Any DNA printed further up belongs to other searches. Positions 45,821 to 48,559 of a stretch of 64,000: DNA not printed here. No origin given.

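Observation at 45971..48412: gdpP and rplI are in one continuous reading frame with no stop codon between them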

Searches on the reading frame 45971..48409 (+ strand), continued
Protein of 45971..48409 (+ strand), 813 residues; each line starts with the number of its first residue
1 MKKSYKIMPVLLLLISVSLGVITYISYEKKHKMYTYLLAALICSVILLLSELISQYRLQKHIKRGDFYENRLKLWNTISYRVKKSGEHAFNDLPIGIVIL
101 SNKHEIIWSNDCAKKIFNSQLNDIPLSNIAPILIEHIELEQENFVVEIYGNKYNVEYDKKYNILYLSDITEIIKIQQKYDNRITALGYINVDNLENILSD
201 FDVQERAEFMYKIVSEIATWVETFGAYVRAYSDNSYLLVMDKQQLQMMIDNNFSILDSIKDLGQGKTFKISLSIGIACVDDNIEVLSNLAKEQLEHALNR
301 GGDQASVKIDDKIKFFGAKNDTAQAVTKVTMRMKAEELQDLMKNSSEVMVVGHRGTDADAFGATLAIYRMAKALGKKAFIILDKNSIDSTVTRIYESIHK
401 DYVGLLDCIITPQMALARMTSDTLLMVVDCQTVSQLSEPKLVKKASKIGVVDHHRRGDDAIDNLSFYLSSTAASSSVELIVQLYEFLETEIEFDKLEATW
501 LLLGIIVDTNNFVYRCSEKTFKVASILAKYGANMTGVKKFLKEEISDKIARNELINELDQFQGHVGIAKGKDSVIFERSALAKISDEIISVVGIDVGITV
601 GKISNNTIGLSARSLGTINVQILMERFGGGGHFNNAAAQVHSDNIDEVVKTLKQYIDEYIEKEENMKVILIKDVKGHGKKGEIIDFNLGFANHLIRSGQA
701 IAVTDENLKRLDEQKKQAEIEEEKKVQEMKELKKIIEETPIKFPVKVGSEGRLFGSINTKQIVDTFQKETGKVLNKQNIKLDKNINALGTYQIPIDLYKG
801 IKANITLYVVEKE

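Call 12: find_related_loci(query=A1, collection=genome_contigs, flank=3000)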
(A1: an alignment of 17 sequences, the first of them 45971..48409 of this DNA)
Query A1 (813 aa) in genome_contigs; peptide patterns used: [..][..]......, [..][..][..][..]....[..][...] (x = any residue, [..] = any of these).
599 stretches matched a pattern (row limit reached: there are more); 528 encode a relative of the query (tblastn E <= 1e-3); the best 80 are kept; 80 distinct loci.
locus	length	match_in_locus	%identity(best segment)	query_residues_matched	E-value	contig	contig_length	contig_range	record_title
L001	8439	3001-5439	74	1-813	0e+0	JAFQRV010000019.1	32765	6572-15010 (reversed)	MAG: Bacilli bacterium isolate RGIG2093 Goat_Colon-3__c266652, whole genome shotgun sequence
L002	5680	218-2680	64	1-813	0e+0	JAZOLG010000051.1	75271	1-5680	MAG: Bacilli bacterium isolate T1900045656_YK20190350.MAGScoT_cleanbin_000009 SGB_8238_k141_1417227, whole genome shotgu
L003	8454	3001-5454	65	1-813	0e+0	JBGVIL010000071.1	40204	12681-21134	MAG: Bacilli bacterium isolate fecal_MAG_320 fecal_MAG_320_contig_0072, whole genome shotgun sequence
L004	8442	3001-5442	54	1-813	0e+0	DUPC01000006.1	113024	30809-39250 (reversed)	MAG TPA_asm: Acholeplasmataceae bacterium isolate AS08sgBPME_277 22514_AS08, whole genome shotgun sequence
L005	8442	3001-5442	54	1-813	0e+0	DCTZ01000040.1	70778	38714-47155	MAG TPA_asm: Bacillales bacterium UBA1427 UBA1427_contig_25906, whole genome shotgun sequence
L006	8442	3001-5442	55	1-813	0e+0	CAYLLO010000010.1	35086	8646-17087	MAG TPA_asm: uncultured Staphylococcaceae bacterium isolate SRP225648_co1_545 genome assembly, contig: NODE_2394_length_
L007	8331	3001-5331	52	45-813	0e+0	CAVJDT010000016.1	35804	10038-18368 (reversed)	Bacillota bacterium isolate H07681-L1_cleanbin_000020 genome assembly, contig: Spades_H07681-L1_contig_625, whole genome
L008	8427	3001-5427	49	1-812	0e+0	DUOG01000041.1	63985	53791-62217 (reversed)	MAG TPA_asm: Acholeplasmataceae bacterium isolate AS08sgBPME_156 70253_AS08, whole genome shotgun sequence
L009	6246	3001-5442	49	8-813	0e+0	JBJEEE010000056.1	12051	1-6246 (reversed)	MAG: Bacilli bacterium isolate LOHA10_bin.030 NODE_2648_length_12051_cov_7.331277, whole genome shotgun sequence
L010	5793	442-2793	51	33-813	0e+0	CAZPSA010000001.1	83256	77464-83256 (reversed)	MAG TPA_asm: uncultured Clostridium sp. isolate SRP313737_co1_171 genome assembly, contig: NODE_481_length_83256_cov_10.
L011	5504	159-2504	48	36-809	0e+0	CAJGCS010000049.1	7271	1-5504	MAG: uncultured Bacilli bacterium isolate MAG36 genome assembly, contig: k141_8021425_length_7271_cov_11.9877, whole gen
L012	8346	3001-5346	49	49-813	0e+0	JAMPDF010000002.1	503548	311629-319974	MAG: Prevotella sp. isolate NALB_7821b_9 Scaffold_#2__SCF_002__502976_bp, whole genome shotgun sequence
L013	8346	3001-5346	49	49-813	0e+0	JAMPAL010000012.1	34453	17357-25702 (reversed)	MAG: Anaeroplasma bactoclasticum isolate NALB_7813_16 Scaffold_#12__SCF_012___34453_bp, whole genome shotgun sequence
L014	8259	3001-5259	49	71-811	0e+0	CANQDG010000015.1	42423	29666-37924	MAG: uncultured Bacilli bacterium isolate Lapin-005__bin89 genome assembly, contig: Lapin-005__NODE_1129_length_42423_co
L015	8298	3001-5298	49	64-812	0e+0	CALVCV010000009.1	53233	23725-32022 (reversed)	MAG: uncultured Bacilli bacterium isolate BRZ_BF__bin145 genome assembly, contig: BRZ_BF__NODE_803_length_53233_cov_9.68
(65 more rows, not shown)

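Call 39: find_encoding_contigs(protein=P0017, flank=1500, max_places=1)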
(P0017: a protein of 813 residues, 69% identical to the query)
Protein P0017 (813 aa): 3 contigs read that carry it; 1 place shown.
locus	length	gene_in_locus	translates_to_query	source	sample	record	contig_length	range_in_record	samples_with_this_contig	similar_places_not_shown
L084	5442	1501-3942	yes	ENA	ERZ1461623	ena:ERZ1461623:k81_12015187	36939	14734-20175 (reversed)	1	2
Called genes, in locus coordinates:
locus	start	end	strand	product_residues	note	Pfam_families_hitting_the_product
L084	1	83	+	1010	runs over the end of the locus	PF20578:aBig_2 (weak)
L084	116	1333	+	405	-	PF01996:F420_ligase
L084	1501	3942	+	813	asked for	PF21370:PAS_GdpP, PF24898:GGDEF_GdpP, PF01368:DHH, PF02272:DHHA1, PF01281:Ribosomal_L9_N, PF03948:Ribosomal_L9_C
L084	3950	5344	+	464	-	PF00772:DnaB, PF13481:AAA_25, PF03796:DnaB_C, PF06745:ATPase (weak)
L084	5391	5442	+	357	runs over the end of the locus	PF03462:PCRF, PF00472:RF-1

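Call 40: find_encoding_contigs(protein=P0051, flank=1500, max_places=1)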
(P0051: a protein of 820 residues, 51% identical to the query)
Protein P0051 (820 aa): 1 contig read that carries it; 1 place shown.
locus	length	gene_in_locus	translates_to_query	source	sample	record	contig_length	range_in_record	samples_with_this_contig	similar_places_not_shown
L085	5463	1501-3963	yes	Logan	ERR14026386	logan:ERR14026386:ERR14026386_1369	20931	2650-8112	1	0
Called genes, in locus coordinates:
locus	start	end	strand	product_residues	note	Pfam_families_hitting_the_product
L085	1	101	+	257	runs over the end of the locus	PF01734:Patatin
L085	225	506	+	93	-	PF01250:Ribosomal_S6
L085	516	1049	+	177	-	PF00436:SSB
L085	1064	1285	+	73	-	PF01084:Ribosomal_S18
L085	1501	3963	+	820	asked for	PF21370:PAS_GdpP, PF24898:GGDEF_GdpP, PF01368:DHH, PF02272:DHHA1, PF01281:Ribosomal_L9_N, PF03948:Ribosomal_L9_C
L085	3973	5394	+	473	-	PF00772:DnaB, PF13481:AAA_25, PF03796:DnaB_C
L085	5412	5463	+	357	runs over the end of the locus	PF03462:PCRF, PF00472:RF-1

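Call 41: find_encoding_contigs(protein=P0070, flank=1500, max_places=1)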
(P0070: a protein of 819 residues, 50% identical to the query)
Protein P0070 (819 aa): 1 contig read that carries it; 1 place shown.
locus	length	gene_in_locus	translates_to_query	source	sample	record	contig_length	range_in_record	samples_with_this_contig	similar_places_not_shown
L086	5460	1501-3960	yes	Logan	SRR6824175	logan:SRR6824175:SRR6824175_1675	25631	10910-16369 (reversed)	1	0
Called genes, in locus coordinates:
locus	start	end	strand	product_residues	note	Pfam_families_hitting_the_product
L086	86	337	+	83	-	-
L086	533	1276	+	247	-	PF06161:DUF975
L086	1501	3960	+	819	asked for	PF21370:PAS_GdpP, PF24898:GGDEF_GdpP, PF01368:DHH, PF02272:DHHA1, PF01281:Ribosomal_L9_N, PF03948:Ribosomal_L9_C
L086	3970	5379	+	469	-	PF00772:DnaB, PF13481:AAA_25, PF03796:DnaB_C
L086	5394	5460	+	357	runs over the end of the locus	PF03462:PCRF, PF00472:RF-1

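Call 42: find_encoding_contigs(protein=P0073, flank=1500, max_places=1)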
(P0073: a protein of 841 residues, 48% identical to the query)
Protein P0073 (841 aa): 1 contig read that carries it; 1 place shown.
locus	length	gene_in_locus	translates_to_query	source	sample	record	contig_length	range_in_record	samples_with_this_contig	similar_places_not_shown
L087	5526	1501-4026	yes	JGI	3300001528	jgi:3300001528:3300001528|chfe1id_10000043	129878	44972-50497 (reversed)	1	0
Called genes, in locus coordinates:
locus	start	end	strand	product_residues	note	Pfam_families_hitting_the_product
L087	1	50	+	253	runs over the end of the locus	PF01734:Patatin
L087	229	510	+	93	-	PF01250:Ribosomal_S6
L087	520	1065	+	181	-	PF00436:SSB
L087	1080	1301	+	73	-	PF01084:Ribosomal_S18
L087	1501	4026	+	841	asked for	PF21370:PAS_GdpP, PF24898:GGDEF_GdpP, PF01368:DHH, PF02272:DHHA1, PF01281:Ribosomal_L9_N, PF03948:Ribosomal_L9_C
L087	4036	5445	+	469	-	PF00772:DnaB, PF13481:AAA_25, PF03796:DnaB_C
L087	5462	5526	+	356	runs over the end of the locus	PF03462:PCRF, PF00472:RF-1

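Call 43: find_encoding_contigs(protein=P0025, flank=1500, max_places=1)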
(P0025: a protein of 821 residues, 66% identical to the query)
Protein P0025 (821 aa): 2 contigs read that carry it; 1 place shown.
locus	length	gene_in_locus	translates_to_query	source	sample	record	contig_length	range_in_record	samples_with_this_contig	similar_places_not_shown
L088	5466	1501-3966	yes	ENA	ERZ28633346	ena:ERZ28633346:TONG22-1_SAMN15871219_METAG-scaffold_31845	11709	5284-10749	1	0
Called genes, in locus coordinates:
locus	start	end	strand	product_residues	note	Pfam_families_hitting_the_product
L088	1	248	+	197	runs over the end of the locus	PF01381:HTH_3, PF12844:HTH_19 (weak), PF13443:HTH_26, PF22600:MTPAP-like_central (weak), PF01909:NTP_transf_2 (weak), PF18765:Polbeta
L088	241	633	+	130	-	PF05168:HEPN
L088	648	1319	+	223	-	PF04140:ICMT, PF04191:PEMT, PF01222:ERG4_ERG24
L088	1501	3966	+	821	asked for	PF21370:PAS_GdpP, PF24898:GGDEF_GdpP, PF01368:DHH, PF02272:DHHA1, PF01281:Ribosomal_L9_N, PF03948:Ribosomal_L9_C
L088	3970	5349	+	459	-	PF00772:DnaB, PF03796:DnaB_C, PF13481:AAA_25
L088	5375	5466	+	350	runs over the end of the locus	?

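Call 45: list_cluster_members(proteins=[window:45971-48409:+, window:45914-48409:+, P0002, P0026, P0028, P0085, P0093, P0105, P0120])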
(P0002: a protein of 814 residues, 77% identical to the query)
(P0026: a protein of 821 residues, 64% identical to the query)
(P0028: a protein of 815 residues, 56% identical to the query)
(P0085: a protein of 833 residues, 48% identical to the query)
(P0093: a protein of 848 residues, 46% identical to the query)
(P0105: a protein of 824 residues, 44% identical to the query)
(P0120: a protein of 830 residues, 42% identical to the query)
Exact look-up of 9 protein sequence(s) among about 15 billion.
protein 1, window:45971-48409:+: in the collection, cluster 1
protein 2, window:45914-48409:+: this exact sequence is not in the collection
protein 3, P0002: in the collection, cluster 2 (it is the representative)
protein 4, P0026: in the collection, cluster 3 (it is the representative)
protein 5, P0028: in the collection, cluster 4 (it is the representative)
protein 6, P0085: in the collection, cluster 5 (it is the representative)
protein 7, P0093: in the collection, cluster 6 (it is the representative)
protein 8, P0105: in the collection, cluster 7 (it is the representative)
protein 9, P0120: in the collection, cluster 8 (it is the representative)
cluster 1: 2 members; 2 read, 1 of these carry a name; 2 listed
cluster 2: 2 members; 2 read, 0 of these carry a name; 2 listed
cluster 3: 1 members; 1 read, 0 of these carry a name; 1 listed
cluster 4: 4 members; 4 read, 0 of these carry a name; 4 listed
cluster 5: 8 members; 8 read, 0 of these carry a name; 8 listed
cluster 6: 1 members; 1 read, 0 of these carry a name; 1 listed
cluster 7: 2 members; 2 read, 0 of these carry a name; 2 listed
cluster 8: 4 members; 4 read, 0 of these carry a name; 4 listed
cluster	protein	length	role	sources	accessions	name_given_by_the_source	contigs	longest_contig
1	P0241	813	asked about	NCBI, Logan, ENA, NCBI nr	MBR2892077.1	MAG: 50S ribosomal protein L9 [Bacilli bacterium] | 50S ribosomal protein L9 [Bacilli bacterium]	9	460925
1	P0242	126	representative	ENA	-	-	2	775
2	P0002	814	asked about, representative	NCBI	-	-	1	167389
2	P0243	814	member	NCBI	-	-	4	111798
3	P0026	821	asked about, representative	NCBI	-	-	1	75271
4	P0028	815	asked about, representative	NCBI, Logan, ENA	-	-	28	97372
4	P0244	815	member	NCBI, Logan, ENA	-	-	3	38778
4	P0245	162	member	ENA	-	-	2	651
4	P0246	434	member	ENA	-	-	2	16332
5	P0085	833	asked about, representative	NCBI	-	-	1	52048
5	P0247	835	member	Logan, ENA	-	-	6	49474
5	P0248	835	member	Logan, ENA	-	-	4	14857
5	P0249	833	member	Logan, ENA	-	-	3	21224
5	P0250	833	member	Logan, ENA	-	-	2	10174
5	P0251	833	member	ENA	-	-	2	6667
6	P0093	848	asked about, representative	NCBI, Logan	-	-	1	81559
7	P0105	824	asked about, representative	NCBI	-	-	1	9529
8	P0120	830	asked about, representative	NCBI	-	-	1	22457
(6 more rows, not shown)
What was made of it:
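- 45971..48412 (+): Single ORF encoding the 813-aa GdpP-L9 fusion, including the TAA stop at 48410-48412. Exact match to NCBI MBR2892077.1 (call 45).
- Checked: The 813-aa form starting at ATG 45971 matches the deposited protein exactly (call 45). The identical 813-aa sequence occurs on 9 contigs from NCBI, Logan and ENA (call 45).
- An identical protein occurs on 9 contigs and is NCBI MBR2892077.1 (call 45). The identical 813-aa sequence occurs on 9 contigs from different archives (call 45).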

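Call 46: search_solved_structures(query=window:45971-48409:+, max_evalue=0.00001, show_alignments=0)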
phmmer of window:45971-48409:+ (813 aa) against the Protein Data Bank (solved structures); distinct sequences matched with E-value up to 0.00001: 56.
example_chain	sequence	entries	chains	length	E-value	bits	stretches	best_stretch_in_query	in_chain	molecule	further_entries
9n0l_A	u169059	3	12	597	4.7e-65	224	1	91-659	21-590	Cyclic-di-AMP phosphodiesterase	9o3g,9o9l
5xsi_A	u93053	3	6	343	1.2e-64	222.6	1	327-665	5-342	Phosphodiesterase acting on cyclic dinucleotides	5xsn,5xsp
5xt3_A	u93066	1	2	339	5.1e-64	220.5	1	327-660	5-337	Phosphodiesterase acting on cyclic dinucleotides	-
1div_A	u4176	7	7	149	3.7e-27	98.7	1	666-812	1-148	RIBOSOMAL PROTEIN L9 | 50S ribosomal protein L9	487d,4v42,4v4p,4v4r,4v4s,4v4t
7qgu_X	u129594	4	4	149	7.1e-22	81.2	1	666-811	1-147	50S ribosomal protein L9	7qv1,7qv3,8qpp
4v4x_BK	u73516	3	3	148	3.5e-16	62.4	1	666-809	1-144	50S ribosomal protein L9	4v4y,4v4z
10px_1I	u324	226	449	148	1.2e-15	60.6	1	666-809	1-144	50S ribosomal protein L9 | Large ribosomal subunit protein bL9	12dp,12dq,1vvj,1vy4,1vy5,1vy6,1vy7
4zer_1I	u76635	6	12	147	1.7e-15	60.2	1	666-798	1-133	50S ribosomal protein L9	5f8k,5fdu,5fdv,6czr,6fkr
4v4i_G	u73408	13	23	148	1.7e-15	60.1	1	666-809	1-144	50S ribosomal protein L9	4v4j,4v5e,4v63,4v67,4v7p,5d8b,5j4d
4v8a_AI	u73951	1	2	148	1.7e-15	60.1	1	666-809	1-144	50S ribosomal protein L9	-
4v87_AK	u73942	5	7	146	1.8e-15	60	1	666-795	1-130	50S ribosomal protein L9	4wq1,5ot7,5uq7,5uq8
4v68_BI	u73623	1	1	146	1.8e-15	60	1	666-795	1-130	50S ribosomal protein L9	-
4v9i_BI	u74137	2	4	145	2e-15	59.9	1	666-795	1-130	50S ribosomal protein L9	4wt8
4v83_BH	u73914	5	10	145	2.7e-15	59.5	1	666-795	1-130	50S ribosomal protein L9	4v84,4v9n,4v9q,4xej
9qt5_G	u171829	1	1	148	2.8e-15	59.4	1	666-810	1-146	Large ribosomal subunit protein bL9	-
5v7q_H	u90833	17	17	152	2.4e-13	53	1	666-811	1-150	50S ribosomal protein L9 | Large ribosomal subunit protein bL9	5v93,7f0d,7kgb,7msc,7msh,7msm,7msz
6v39_H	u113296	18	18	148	6.7e-13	51.5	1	666-810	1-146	50S ribosomal protein L9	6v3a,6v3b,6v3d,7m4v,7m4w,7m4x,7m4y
5o60_H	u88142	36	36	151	5.8e-12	48.4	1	666-810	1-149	50S ribosomal protein L9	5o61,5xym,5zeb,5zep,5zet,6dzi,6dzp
8fmw_AI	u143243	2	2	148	7.8e-12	48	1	666-807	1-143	50S ribosomal protein L9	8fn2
4v61_BJ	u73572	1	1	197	1.8e-11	46.8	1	664-808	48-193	Ribosomal Protein L9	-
5mlc_I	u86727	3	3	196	1.6e-10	43.6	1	665-807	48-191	50S ribosomal protein L9, chloroplastic | plastid ribosomal protein bL9c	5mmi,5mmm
5h1s_J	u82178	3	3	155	2.6e-10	43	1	666-807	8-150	50S ribosomal protein L9 | protein L9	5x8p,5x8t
6i7v_CH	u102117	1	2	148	3.4e-10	42.6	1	666-810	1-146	50S ribosomal protein L9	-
7ood_f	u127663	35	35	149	7.6e-10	41.5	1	666-803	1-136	50S ribosomal protein L9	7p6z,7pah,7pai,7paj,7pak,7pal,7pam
7unr_H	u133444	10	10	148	2.1e-09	40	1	666-810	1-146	50S ribosomal protein L9 | Large ribosomal subunit protein bL9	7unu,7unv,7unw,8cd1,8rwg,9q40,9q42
6spd_H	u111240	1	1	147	6.8e-09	38.3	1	668-810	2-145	50S ribosomal protein L9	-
10qm_P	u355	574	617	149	7.1e-09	38.2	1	666-810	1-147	Large ribosomal subunit protein bL9 | 50S ribosomal protein L9 | 50S ribosomal protein L5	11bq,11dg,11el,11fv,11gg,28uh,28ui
6q9a_G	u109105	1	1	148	9.1e-09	37.9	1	666-810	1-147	50S ribosomal protein L9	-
1cqu_A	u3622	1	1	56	1.3e-08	37.4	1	666-717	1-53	50S RIBOSOMAL PROTEIN L9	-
7jil_G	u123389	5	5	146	2.5e-08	36.4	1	666-808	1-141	50S ribosomal protein L9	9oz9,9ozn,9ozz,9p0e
1nkw_F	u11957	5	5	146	3.1e-08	36.1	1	666-798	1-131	50S ribosomal protein L9 | ribosomal protein L9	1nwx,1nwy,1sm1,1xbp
2hba_A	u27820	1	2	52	5.3e-08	35.3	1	666-715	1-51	50S ribosomal protein L9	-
2hbb_A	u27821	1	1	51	7.7e-08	34.8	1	666-715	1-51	50S ribosomal protein L9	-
2hvf_A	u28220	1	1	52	2.4e-07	33.2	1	666-715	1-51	50S ribosomal protein L9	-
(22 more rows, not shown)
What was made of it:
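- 47012..47941 (+): DHH-DHHA1 catalytic phosphodiesterase module (aa 348-657). The DxD, D, DHH and GGGH motifs are intact. PDB matches 9n0l_A at 4.7e-65 and 5xsi_A at 1.2e-64 (call 46).
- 47966..48409 (+): bL9 moiety (aa 666-813): N-domain, long connecting helix and C-domain. It begins with the conserved internal ATG at 47966-47968. It aligns to residues 1-148 of 1div_A (call 46).
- On GdpP (YybT) c-di-AMP phosphodiesterase: Matches 5xsi and 9n0l at about 1e-65 (call 46).
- On Ribosomal protein bL9: Aligns to residues 1-148 of 1div_A (call 46).
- Closest known: Canonical GdpP. Same: It matches solved GdpP structures 9n0l and 5xsi at about 1e-65, and L9 structure 1div at 4e-27 (call 46).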
